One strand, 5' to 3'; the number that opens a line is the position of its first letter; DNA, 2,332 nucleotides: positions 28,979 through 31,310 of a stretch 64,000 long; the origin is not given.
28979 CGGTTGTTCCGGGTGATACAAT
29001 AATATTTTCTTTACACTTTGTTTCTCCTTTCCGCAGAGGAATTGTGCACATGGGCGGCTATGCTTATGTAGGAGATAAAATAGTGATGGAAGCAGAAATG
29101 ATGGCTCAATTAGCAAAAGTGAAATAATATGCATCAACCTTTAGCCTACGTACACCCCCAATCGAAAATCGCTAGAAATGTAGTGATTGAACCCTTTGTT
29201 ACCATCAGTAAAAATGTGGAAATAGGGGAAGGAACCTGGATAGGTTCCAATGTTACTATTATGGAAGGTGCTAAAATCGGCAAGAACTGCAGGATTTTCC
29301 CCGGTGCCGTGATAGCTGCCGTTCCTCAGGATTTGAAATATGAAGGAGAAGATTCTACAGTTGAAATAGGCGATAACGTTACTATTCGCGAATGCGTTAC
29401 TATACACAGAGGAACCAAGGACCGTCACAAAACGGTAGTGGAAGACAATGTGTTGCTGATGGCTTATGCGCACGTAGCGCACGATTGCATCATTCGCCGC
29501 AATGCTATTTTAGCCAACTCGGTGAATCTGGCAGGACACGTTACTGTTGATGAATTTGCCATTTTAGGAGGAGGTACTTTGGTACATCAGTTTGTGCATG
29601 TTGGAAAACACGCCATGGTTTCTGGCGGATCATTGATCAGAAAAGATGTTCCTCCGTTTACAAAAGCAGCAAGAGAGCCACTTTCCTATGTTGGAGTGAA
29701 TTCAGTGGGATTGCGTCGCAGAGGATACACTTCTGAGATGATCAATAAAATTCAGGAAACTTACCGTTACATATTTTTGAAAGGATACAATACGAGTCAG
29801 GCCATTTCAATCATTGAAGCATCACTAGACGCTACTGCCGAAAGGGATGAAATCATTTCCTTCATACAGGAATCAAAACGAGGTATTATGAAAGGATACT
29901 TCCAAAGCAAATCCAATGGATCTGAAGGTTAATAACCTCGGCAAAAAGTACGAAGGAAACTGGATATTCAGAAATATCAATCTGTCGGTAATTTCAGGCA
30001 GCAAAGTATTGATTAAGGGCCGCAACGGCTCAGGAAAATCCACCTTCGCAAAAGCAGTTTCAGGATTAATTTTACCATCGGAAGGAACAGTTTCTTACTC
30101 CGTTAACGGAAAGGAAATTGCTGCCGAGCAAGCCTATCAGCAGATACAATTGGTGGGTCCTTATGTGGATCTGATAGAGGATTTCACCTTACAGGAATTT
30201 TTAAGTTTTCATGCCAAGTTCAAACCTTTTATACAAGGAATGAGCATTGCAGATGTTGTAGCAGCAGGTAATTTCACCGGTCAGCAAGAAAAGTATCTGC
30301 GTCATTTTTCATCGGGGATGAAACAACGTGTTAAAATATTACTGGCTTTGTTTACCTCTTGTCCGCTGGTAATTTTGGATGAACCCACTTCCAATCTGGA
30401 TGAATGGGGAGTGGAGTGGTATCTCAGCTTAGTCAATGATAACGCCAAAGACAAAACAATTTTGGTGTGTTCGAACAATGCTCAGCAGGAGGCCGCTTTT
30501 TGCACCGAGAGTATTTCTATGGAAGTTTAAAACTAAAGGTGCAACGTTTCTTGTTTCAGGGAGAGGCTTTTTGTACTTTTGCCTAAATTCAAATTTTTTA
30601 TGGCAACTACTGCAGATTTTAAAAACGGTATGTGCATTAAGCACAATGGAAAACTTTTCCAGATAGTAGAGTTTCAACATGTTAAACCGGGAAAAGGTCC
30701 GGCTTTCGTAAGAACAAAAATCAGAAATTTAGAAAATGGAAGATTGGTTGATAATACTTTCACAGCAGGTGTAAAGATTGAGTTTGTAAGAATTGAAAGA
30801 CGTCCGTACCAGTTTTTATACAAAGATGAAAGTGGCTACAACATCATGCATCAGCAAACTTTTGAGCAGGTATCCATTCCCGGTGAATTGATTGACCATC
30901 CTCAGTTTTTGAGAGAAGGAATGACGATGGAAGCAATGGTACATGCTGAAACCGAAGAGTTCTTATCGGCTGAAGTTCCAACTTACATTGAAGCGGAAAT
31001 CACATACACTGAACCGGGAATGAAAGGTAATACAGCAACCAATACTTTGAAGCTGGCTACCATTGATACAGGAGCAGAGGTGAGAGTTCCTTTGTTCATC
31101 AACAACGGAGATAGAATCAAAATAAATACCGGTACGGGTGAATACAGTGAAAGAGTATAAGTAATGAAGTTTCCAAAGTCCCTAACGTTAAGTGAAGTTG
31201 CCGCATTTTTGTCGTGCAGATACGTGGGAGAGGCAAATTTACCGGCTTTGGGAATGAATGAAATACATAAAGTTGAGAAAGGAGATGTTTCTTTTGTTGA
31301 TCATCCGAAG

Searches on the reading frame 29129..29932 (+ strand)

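Call 45: search_protein_families(library=pfam, proteins=[window:29129-29932:+], max_evalue=0.0001)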
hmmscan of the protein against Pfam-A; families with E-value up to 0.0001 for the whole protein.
window:29129-29932:+ (267 aa): 3 families
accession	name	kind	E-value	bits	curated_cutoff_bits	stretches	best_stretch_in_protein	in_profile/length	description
PF00132.30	Hexapep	-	9e-32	107.9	27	2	29-63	1-35/36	Bacterial transferase hexapeptide (six repeats)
PF13720.11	Acetyltransf_11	-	4.1e-25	88.4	24.5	1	173-254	1-82/82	Udp N-acetylglucosamine O-acyltransferase; Domain 2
PF25084.1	LbH_EIF2B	-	3.6e-10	40.2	54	0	16-117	8-100/105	EIF2B subunit epsilon LbH domain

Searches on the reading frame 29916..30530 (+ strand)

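Call 45: search_protein_families(library=pfam, proteins=[window:29916-30530:+], max_evalue=0.0001)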
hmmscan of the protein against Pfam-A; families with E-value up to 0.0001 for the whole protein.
window:29916-30530:+ (204 aa): 4 families
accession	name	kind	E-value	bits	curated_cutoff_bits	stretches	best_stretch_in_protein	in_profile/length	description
PF00005.33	ABC_tran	-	1.4e-22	81.2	25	1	19-159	2-137/137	ABC transporter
PF13304.12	AAA_21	-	6.9e-09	36.6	27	0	120-162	227-272/304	AAA domain, putative AbiEii toxin, Type IV TA system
PF02463.25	SMC_N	-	9.8e-06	25.6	40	0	31-188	27-198/220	RecF/RecN/SMC N terminal domain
PF13555.12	AAA_29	-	1.2e-05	25.4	27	1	22-59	15-52/61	P-loop containing region of AAA domain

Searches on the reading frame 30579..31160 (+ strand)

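Call 45: search_protein_families(library=pfam, proteins=[window:30579-31160:+], max_evalue=0.0001)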
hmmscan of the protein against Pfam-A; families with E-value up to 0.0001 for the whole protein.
window:30579-31160:+ (193 aa): 3 families
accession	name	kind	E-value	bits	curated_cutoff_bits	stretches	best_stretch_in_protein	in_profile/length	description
PF08207.18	EFP_N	-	1.1e-25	89.8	23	1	10-66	1-57/58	Elongation factor P (EF-P) KOW-like domain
PF09285.17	Elong-fact-P_C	-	1.3e-25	89.3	25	1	137-192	1-56/56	Elongation factor P, C-terminal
PF01132.26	EFP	-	2.4e-14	53.5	27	1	75-124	1-51/54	Elongation factor P (EF-P) OB domain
